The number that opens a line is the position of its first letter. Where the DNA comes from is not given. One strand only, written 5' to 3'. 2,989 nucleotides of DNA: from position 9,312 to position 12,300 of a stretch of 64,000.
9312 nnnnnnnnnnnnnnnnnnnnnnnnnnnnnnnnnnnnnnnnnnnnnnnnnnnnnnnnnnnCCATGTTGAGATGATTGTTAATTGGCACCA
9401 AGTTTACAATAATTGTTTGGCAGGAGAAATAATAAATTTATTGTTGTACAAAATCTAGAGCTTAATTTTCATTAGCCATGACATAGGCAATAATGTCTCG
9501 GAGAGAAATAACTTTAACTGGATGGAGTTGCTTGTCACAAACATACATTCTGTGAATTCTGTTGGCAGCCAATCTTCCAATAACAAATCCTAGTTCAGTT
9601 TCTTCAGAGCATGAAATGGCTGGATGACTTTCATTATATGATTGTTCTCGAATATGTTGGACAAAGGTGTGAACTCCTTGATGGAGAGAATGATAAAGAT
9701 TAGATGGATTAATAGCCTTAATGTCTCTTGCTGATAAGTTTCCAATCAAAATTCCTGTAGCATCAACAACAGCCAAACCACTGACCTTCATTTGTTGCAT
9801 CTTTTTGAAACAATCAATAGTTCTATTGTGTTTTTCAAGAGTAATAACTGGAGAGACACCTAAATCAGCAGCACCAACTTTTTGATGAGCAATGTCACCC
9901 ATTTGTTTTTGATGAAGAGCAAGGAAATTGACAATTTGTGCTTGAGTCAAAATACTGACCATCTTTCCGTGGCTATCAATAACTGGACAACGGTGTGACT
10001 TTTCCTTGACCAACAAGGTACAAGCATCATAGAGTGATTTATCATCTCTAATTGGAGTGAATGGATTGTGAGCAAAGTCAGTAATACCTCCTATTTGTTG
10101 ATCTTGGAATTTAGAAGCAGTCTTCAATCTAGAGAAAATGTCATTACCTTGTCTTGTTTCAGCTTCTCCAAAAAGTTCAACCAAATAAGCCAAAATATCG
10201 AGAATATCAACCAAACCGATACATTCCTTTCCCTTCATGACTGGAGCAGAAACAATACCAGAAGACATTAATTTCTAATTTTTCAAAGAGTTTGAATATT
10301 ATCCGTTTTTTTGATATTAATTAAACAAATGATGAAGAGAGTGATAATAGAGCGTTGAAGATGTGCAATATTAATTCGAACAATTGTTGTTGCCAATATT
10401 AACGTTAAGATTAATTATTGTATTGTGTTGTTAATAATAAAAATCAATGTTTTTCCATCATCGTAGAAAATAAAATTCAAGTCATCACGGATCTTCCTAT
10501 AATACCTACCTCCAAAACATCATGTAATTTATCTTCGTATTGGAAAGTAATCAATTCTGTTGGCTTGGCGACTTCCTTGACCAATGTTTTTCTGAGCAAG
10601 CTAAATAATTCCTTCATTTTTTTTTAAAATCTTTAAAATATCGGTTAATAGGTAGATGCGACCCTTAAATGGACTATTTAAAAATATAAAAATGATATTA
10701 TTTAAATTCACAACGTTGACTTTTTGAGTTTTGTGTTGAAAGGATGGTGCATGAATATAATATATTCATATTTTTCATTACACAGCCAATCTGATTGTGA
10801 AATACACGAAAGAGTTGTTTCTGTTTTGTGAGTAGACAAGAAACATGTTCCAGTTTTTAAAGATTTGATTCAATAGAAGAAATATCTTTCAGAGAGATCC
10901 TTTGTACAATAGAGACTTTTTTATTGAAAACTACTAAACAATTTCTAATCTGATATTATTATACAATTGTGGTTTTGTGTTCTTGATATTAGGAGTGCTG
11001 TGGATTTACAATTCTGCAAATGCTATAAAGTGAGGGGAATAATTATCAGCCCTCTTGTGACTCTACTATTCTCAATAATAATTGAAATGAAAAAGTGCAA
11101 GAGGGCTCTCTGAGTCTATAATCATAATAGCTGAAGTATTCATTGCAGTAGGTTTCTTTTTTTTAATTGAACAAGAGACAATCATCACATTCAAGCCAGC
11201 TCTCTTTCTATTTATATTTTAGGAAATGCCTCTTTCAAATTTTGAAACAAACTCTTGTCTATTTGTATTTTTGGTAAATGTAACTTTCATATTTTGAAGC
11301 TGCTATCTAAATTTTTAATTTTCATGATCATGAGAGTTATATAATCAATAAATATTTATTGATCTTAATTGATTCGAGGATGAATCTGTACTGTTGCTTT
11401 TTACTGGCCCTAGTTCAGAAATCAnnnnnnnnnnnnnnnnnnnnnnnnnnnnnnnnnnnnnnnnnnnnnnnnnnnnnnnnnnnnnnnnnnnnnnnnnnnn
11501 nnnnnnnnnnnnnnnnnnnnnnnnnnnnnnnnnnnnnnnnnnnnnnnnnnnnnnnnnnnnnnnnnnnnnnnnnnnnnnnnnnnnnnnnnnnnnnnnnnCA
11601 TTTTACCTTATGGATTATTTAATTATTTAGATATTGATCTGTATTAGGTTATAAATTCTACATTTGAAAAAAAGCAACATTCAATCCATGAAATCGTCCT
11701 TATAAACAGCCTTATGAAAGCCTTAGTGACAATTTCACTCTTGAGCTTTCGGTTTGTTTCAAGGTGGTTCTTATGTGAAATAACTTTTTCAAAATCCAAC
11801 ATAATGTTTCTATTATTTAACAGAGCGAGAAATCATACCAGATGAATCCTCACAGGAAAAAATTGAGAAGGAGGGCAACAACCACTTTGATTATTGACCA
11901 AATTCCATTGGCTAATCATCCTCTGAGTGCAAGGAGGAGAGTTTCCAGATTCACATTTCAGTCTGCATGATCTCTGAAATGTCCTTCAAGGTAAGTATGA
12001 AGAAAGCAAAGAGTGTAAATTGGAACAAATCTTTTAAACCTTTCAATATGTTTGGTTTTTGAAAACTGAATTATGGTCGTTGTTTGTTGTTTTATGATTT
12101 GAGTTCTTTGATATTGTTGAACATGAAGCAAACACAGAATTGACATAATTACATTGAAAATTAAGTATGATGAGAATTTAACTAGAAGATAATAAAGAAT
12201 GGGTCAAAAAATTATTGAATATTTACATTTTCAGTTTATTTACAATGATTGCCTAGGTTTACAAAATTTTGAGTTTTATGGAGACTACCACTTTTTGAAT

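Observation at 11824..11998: U1 snRNA gene on the minus strand, completing a 5S-U1-tRNA-Val non-coding RNA cluster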

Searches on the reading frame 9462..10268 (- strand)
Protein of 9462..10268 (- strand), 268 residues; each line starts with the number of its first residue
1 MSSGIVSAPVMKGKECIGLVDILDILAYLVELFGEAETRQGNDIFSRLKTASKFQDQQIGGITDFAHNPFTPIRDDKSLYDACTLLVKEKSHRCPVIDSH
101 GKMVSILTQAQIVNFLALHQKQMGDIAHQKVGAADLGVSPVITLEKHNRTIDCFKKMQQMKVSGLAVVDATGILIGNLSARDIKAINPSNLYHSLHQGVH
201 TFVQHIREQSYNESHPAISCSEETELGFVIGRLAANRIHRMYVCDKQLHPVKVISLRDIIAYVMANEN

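Call 9: search_protein_families(library=pfam, proteins=[window:9462-10268:-])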
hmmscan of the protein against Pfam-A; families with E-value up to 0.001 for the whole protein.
window:9462-10268:- (268 aa): 1 family
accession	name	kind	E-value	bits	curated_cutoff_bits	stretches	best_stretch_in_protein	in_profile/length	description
PF00571.33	CBS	-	1.2e-22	80.4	24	3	64-116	3-55/57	CBS domain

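Call 29: find_encoding_contigs(protein=window:9462-10268:-, flank=10000, max_places=3)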
Protein window:9462-10268:- (268 aa): 1 contig read that carries it; 1 place shown.
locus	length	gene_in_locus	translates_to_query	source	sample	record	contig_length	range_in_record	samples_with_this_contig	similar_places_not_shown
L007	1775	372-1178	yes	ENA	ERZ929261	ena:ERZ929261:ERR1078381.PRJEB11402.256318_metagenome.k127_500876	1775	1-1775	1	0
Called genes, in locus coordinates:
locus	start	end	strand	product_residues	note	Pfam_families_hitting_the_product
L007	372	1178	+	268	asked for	PF00571:CBS (faint)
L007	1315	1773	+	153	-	?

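Call 33: find_homologous_proteins(query=window:9462-10268:-, max_evalue=1e-20)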
Query window:9462-10268:- (268 aa): 16 proteins with E <= 1e-20 among 822 candidates.
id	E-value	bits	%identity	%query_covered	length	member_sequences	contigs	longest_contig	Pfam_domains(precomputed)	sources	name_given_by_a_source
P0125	1.4e-174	596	100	100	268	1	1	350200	PF00571.34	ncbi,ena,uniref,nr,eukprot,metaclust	ncbi:cystathionine-beta-synthase [Naegleria gruberi]|uniref:Cystathionine-beta-synthase n=1 Tax=Naeg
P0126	6.8e-154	529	88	100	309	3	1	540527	PF00571.34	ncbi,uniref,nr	ncbi:hypothetical protein FDP41_008528 [Naegleria fowleri]|uniref:CBS domain-containing protein n=1 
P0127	1.3e-148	511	87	100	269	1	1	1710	PF00571.34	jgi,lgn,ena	-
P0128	7.1e-129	447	78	99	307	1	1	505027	PF00571.34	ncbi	ncbi:hypothetical protein ABK040_003656 [Willaertia magna]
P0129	6.9e-87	309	54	97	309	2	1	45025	PF00571.34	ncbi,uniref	ncbi:5'-AMP-activated protein kinase subunit gamma [Acrasis kona]|uniref:5'-AMP-activated protein ki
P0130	1.3e-85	305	55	93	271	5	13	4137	PF00571.34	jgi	jgi:CBS domain-containing protein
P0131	1.3e-85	305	53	99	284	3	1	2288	PF00571.34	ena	-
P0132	8.4e-83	296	53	95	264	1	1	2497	PF00571.34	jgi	-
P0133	2.2e-76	275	49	96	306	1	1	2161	PF00571.34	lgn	-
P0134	1.4e-73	265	46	99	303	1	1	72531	PF00571.34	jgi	jgi:CBS-domain-containing membrane protein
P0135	6.7e-73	263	46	99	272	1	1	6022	PF00571.34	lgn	-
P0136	2.2e-64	235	55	70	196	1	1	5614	PF00571.34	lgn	-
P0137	2.3e-50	189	38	98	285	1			PF00571.34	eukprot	eukprot:gene7222-11537_t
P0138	1.7e-49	187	54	60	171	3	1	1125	PF00571.34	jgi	jgi:CBS domain-containing protein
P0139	2.7e-36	143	45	57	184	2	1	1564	PF00571.34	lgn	-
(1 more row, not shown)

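Call 34: find_encoding_contigs(protein=P0126, flank=10000, max_places=3)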
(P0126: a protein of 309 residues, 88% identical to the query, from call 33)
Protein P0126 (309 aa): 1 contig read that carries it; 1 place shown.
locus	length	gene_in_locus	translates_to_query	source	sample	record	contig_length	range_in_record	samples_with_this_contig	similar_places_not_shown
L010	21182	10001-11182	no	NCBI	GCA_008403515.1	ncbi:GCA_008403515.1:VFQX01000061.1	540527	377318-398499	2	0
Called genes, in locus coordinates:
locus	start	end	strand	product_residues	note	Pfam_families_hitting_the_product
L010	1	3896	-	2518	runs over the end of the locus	PF23381:Beta-prop_IFT122_1st (faint), PF23389:Beta-prop_WDR19_1st (faint), PF23414:Beta-prop_EML_2 (faint), PF12234:Rav1p_C, PF24814:WD40_Prp19, PF25175:Beta-prop_WDR5 (weak), PF24807:WD40_CDC20-Fz (weak), PF25171:Beta-prop_WDR36-Utp21_1st (weak), +11 more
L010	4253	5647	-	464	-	PF00583:Acetyltransf_1, PF13508:Acetyltransf_7 (weak)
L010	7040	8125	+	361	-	-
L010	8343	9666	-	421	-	PF07065:D123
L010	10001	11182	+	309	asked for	PF00571:CBS (weak)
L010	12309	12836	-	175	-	-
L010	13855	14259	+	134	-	-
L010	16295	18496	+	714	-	PF00615:RGS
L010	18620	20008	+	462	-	-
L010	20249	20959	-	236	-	PF00022:Actin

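Call 35: find_encoding_contigs(protein=P0128, flank=10000, max_places=3)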
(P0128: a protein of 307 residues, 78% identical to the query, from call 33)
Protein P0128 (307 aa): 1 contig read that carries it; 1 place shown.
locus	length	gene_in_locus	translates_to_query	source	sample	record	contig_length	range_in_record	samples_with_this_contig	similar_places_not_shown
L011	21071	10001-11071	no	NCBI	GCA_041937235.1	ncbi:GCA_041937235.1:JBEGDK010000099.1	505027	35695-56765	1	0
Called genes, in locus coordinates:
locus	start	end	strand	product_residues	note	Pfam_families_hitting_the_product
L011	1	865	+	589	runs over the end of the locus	-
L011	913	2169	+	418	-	PF10340:Say1_Mug180, PF20434:BD-FAE, PF07859:Abhydrolase_3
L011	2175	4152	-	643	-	PF09766:FmiP_Thoc5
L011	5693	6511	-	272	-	-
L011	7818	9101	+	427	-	PF13365:Trypsin_2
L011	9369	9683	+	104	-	-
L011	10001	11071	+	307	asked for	PF00571:CBS (weak)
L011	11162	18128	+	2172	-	PF01926:MMR_HSR1, PF02421:FeoB_N (weak), PF06071:YchF-GTPase_C, PF19055:ABC2_membrane_7, PF01061:ABC2_membrane, PF19055:ABC2_membrane_7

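Call 36: find_encoding_contigs(protein=P0129, flank=10000, max_places=3)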
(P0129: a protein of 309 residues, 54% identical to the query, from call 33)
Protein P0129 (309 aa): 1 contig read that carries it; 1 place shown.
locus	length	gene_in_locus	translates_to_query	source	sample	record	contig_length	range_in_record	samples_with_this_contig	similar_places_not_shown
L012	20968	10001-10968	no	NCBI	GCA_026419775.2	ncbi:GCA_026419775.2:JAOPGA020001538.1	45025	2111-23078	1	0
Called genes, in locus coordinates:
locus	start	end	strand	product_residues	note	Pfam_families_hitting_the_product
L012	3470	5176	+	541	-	PF00083:Sugar_tr, PF07690:MFS_1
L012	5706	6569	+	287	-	PF03998:Utp11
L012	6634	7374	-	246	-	PF14713:DUF4464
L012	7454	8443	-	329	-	PF21032:PROPPIN, PF24807:WD40_CDC20-Fz, PF25171:Beta-prop_WDR36-Utp21_1st, PF23381:Beta-prop_IFT122_1st, PF23414:Beta-prop_EML_2, PF25174:Beta-prop_THOC3, PF25173:Beta-prop_WDR3_1st, PF25175:Beta-prop_WDR5, +9 more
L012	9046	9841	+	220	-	PF01852:START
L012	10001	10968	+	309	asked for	PF00571:CBS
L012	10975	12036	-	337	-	PF00022:Actin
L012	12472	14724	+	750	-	PF00750:tRNA-synt_1d, PF05746:DALR_1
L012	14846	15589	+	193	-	PF00025:Arf, PF00071:Ras, PF08477:Roc, PF00009:GTP_EFTU (weak)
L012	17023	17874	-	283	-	PF01764:Lipase_3, PF05057:DUF676 (weak)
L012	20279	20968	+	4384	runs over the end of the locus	PF08385:DHC_N1, PF08393:DHC_N2, PF12774:AAA_6, PF07728:AAA_5, PF17852:Dynein_AAA_lid, PF12775:AAA_7, PF17857:AAA_lid_1, PF22597:DYN_lid, +7 more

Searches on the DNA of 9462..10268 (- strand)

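Call 37: search_rna_families(sources=[L010, L011, L012], threshold=evalue, max_evalue=0.01, show_alignments=3)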
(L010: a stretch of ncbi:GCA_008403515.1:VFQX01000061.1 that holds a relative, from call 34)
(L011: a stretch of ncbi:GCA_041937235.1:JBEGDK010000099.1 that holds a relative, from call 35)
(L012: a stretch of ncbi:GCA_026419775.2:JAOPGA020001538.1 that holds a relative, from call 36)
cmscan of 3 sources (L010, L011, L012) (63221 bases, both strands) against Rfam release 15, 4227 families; matches with E-value up to 0.01: 0.
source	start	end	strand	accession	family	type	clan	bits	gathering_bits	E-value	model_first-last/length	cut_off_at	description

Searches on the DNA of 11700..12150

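Call 4: search_rna_families(source=window, start=11700, end=12150, threshold=evalue, max_evalue=10, show_alignments=5)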
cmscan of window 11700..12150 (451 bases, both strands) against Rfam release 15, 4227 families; matches with E-value up to 10: 10.
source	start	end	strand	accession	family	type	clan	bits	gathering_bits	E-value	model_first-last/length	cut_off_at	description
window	11826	11998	-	RF00003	U1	Gene; snRNA; splicing;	CL00005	45.5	69.5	2.3e-10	1-166/166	no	U1 spliceosomal RNA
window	11767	11821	-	RF01586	snoR09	Gene; snRNA; snoRNA; CD-box;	-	19.6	50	3.4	1-84/84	no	small nucleolar RNA snoR09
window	12084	12134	+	RF03956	mir-737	Gene; miRNA;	-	18.8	60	2.7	1-63/63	no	mir-737 microRNA precursor family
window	12070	12149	+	RF02544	mt-tmRNA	Gene;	CL00001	16.9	65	4.5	1-77/77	no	Mitochondrion-encoded tmRNA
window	12040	12064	+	RF01334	CRISPR-DR21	Gene; CRISPR;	-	16.3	48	5.9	1-37/37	no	CRISPR RNA direct repeat element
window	11860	11922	-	RF01175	snoU83D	Gene; snRNA; snoRNA; CD-box;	-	15.6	55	3.5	1-81/81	no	Small nucleolar RNA U83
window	11821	11925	-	RF01651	ceN69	Gene; snRNA; snoRNA; CD-box;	-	14.8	45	5.4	1-107/107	no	Caenorhabditis snoRNA ceN69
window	11997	12050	+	RF00617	cHP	Cis-reg;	CL00129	14.7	40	2.6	1-45/45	no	Flavivirus capsid hairpin cHP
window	11792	11896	-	RF01906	HOTAIR_3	Gene; lncRNA;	-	14.6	80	0.77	1-98/98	no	HOTAIR conserved region 3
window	11948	11999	+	RF01155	snoR101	Gene; snRNA; snoRNA; CD-box;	-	12.3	40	7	1-66/66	no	Small nucleolar RNA snoR101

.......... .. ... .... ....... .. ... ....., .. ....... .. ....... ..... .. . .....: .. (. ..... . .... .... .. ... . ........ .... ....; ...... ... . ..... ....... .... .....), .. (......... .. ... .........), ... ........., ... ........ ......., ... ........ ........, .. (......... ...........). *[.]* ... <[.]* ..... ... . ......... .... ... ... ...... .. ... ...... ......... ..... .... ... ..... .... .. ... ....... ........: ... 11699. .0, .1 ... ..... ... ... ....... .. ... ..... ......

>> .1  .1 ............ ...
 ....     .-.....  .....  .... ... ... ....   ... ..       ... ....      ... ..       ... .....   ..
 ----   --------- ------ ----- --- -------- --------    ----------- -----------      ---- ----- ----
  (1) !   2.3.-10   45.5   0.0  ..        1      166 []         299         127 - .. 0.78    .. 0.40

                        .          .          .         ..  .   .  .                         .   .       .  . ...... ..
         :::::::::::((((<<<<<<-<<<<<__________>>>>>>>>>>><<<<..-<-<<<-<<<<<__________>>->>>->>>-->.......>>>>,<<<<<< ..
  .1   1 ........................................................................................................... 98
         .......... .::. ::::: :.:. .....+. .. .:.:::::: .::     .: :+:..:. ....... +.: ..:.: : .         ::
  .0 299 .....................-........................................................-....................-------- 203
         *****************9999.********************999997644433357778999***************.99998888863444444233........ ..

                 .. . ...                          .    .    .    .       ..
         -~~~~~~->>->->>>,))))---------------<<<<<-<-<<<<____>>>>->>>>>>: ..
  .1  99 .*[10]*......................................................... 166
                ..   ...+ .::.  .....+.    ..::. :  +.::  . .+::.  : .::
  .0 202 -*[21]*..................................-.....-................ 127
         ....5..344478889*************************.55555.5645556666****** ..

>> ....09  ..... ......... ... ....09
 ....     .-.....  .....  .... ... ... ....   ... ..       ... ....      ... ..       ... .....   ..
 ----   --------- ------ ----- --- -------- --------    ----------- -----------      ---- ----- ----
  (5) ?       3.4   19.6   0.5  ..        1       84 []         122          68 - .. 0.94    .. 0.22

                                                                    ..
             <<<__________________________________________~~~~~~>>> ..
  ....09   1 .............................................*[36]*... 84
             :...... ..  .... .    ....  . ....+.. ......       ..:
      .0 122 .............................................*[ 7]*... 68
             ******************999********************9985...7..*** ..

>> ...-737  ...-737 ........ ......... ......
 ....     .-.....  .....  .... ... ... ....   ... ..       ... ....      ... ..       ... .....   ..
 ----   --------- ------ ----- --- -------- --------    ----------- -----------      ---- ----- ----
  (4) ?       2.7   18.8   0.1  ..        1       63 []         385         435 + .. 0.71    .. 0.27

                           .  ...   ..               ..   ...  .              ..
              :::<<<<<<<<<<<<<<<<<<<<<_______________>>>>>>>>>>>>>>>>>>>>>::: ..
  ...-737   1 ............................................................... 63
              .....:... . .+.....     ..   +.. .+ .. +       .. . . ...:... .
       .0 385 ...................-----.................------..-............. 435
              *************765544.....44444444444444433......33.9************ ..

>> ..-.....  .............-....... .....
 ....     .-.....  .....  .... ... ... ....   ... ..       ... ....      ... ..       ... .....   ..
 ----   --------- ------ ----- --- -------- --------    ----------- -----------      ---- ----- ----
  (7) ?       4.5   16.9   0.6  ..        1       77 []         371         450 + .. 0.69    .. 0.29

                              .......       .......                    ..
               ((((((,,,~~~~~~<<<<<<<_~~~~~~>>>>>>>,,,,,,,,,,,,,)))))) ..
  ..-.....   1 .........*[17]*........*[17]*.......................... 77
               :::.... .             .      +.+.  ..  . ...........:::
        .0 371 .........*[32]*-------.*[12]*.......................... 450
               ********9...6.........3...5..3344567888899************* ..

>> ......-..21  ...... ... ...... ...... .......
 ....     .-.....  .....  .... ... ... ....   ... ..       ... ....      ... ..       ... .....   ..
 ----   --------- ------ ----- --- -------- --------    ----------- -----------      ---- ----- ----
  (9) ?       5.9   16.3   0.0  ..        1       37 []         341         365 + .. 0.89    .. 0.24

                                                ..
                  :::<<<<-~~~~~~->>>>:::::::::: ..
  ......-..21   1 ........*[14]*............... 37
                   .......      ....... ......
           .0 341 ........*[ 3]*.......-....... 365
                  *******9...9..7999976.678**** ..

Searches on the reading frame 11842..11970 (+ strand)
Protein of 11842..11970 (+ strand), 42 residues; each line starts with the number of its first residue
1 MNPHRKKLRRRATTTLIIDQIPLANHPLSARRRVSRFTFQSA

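Call 48: find_encoding_contigs(protein=window:11842-11970:+, flank=10000, max_places=6)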
Protein window:11842-11970:+ (42 aa): no gene with exactly this product is on record in the collection.

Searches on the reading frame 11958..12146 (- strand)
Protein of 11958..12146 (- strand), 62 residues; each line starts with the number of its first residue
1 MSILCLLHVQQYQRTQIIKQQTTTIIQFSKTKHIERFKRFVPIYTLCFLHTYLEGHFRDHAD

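Call 47: find_encoding_contigs(protein=window:11958-12146:-, flank=10000, max_places=6)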
Protein window:11958-12146:- (62 aa): no gene with exactly this product is on record in the collection.
